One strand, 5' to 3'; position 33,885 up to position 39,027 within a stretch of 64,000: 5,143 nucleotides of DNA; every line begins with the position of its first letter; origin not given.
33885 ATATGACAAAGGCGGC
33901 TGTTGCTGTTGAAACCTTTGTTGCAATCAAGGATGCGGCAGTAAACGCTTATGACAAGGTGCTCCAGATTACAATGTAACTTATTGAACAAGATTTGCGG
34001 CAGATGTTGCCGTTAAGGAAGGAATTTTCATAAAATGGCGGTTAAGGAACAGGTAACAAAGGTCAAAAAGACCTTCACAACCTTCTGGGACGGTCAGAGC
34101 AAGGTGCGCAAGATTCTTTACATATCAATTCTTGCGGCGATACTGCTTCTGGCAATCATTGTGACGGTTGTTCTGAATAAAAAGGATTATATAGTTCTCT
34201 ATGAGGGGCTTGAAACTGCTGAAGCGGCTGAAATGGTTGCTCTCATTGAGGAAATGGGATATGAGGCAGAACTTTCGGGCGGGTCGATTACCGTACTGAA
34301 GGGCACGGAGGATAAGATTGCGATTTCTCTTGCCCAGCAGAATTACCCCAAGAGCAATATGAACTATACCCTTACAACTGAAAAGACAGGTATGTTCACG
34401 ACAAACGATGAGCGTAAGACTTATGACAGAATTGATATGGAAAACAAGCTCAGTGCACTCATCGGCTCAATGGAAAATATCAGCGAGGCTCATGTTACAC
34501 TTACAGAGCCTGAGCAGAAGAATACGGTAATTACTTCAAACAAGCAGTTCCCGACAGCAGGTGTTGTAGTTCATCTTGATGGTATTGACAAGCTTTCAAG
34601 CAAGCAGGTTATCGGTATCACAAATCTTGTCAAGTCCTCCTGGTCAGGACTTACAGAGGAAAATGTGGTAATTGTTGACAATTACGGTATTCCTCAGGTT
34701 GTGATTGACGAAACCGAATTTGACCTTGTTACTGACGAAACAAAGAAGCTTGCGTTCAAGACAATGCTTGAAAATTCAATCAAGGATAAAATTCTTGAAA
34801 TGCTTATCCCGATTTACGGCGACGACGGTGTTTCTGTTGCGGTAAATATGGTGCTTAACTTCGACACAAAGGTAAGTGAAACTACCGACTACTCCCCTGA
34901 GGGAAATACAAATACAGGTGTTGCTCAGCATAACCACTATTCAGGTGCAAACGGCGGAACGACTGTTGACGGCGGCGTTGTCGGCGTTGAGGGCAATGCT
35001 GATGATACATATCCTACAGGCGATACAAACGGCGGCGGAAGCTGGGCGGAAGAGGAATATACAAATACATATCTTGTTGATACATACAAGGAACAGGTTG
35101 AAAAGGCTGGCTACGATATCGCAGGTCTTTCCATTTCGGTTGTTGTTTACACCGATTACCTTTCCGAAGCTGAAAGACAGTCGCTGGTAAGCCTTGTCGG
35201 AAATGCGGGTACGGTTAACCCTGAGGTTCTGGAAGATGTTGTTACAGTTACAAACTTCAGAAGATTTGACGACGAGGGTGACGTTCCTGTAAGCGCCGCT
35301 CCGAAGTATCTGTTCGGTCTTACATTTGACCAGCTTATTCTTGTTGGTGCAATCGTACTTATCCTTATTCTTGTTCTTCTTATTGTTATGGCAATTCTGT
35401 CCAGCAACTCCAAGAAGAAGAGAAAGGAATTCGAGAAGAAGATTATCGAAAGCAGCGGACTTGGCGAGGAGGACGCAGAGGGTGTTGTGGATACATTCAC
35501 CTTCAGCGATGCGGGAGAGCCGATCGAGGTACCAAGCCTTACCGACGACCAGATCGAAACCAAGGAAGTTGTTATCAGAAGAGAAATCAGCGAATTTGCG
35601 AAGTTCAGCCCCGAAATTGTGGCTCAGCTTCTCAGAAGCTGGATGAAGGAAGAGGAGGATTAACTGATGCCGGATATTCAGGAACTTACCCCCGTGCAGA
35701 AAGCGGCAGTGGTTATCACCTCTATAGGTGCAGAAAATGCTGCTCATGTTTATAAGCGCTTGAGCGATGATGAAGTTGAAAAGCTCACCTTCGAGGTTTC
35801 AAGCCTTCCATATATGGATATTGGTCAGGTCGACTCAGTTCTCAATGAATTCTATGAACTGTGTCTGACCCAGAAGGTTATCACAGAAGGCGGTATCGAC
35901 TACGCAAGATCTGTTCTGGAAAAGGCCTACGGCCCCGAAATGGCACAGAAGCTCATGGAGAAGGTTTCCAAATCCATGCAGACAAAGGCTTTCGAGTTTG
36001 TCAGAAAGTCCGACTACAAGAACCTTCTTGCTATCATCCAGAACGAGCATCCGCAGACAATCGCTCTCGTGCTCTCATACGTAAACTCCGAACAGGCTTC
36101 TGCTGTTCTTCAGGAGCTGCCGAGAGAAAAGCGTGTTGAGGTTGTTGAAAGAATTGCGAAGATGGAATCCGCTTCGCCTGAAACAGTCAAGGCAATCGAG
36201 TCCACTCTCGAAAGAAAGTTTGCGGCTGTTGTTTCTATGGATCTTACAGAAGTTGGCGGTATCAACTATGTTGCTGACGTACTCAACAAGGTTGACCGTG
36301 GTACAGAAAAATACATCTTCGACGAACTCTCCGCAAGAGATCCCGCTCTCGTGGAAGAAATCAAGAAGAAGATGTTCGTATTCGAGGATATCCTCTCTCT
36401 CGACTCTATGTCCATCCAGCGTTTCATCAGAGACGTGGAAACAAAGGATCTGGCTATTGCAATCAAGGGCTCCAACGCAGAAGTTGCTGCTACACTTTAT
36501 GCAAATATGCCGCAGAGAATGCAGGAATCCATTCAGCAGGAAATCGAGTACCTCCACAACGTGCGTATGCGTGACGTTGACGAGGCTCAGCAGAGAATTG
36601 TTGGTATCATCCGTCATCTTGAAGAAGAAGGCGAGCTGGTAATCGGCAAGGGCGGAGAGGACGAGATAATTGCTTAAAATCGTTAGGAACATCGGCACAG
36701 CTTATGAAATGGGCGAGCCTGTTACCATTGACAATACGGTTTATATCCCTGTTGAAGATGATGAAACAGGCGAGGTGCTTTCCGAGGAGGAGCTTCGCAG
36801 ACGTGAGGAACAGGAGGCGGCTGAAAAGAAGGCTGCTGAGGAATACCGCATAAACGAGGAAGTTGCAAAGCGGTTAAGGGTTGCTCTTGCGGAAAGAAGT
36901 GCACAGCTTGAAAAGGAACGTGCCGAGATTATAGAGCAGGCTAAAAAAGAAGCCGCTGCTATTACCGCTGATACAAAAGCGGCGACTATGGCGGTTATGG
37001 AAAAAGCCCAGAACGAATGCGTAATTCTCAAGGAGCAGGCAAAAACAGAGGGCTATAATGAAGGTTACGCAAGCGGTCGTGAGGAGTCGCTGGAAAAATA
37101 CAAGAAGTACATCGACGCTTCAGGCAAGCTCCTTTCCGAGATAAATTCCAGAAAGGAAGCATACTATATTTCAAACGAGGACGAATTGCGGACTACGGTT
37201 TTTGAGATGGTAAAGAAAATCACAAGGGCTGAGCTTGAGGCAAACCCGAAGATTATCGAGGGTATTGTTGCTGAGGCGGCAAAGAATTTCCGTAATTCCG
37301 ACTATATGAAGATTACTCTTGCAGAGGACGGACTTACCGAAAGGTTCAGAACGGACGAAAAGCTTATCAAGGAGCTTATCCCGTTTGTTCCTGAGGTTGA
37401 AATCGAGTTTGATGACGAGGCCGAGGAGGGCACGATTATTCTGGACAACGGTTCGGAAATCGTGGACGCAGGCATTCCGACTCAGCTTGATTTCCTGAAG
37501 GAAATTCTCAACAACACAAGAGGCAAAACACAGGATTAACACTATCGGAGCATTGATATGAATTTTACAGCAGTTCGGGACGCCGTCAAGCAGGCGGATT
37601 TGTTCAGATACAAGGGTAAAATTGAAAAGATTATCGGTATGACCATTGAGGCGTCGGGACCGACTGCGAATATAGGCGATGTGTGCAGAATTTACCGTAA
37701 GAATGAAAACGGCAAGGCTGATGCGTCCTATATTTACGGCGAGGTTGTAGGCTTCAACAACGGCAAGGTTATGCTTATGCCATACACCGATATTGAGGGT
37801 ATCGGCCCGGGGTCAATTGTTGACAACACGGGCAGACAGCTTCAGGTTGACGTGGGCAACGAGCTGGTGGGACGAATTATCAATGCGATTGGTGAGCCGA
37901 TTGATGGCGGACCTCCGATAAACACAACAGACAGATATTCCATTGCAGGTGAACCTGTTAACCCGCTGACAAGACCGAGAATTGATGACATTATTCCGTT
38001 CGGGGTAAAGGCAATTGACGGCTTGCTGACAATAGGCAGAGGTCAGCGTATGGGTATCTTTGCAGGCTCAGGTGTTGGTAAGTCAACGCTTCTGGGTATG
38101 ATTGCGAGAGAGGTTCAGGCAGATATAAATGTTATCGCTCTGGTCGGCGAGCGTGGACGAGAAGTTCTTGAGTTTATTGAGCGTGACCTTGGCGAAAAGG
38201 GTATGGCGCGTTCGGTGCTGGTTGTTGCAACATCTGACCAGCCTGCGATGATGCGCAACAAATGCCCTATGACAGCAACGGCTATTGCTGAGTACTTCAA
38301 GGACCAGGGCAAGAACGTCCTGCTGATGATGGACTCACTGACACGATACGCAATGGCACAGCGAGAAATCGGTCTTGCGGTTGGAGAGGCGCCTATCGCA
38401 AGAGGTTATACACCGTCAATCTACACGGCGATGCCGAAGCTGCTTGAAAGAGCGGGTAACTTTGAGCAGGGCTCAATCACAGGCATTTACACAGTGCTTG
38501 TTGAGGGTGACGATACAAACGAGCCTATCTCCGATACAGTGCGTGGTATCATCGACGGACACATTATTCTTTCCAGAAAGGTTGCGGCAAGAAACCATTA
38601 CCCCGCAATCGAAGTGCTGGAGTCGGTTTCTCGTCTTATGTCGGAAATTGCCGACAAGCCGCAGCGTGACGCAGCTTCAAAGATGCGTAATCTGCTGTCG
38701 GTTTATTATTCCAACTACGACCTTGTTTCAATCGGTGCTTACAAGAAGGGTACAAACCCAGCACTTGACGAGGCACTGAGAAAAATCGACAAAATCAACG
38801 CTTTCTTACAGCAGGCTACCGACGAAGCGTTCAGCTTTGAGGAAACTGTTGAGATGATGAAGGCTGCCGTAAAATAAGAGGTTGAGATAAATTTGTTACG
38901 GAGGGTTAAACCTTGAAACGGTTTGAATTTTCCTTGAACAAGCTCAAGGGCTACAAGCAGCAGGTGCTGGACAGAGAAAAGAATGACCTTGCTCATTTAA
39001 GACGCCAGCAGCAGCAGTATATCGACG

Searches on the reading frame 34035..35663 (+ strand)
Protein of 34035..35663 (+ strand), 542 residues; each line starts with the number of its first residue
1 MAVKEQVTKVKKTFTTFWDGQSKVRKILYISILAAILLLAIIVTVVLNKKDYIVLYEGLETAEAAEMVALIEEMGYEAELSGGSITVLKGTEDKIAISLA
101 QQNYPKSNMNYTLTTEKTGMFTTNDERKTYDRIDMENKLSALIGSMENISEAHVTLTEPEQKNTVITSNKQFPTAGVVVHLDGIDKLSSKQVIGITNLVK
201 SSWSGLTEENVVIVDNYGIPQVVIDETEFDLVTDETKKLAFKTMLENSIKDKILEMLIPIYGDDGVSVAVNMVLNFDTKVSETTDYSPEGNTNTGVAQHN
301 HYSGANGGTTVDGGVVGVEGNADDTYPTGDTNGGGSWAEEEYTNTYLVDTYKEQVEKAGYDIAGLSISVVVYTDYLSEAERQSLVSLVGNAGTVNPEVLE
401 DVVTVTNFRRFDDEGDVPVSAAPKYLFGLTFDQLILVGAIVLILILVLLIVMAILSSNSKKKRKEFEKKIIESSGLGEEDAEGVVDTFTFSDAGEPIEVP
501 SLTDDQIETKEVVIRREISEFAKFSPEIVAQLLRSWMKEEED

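Call 89: search_protein_families(library=pfam, proteins=[window:34035-35663:+], max_evalue=0.00001)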
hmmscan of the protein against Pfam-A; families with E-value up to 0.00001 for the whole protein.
window:34035-35663:+ (542 aa): 2 families
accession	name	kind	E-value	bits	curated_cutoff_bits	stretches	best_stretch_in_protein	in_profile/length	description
PF01514.23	YscJ_FliF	-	1.4e-34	120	24.4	1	48-218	2-174/179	Secretory protein of YscJ/FliF family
PF08345.17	YscJ_FliF_C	-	1.9e-17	64.5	23.8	1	257-408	1-145/147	Flagellar M-ring protein C-terminal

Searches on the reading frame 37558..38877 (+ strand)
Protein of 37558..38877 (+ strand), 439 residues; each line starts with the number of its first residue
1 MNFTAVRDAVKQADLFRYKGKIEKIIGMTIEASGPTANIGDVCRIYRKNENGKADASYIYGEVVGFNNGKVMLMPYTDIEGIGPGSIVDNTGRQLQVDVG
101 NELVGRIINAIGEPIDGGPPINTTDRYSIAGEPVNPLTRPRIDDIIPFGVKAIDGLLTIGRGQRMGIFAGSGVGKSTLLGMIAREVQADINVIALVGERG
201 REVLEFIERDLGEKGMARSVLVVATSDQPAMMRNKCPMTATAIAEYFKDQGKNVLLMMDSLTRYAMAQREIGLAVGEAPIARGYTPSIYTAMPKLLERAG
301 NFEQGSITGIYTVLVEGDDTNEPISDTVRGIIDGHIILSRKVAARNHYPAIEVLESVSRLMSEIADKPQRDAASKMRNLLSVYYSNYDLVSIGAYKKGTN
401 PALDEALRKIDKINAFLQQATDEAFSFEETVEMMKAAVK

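Call 89: search_protein_families(library=pfam, proteins=[window:37558-38877:+], max_evalue=0.00001)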
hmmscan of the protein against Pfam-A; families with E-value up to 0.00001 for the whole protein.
window:37558-38877:+ (439 aa): 3 families
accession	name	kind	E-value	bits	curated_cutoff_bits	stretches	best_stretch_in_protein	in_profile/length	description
PF00006.31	ATP-synt_ab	-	1.8e-90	302.7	29.5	1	149-358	1-213/213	ATP synthase alpha/beta family, nucleotide-binding domain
PF18269.6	T3SS_ATPase_C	-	3.8e-26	91.2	22.7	1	366-436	2-72/72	T3SS EscN ATPase C-terminal domain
PF02874.29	ATP-synt_ab_N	-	1.3e-06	29.3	20.9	1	24-92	3-69/69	ATP synthase alpha/beta family, beta-barrel domain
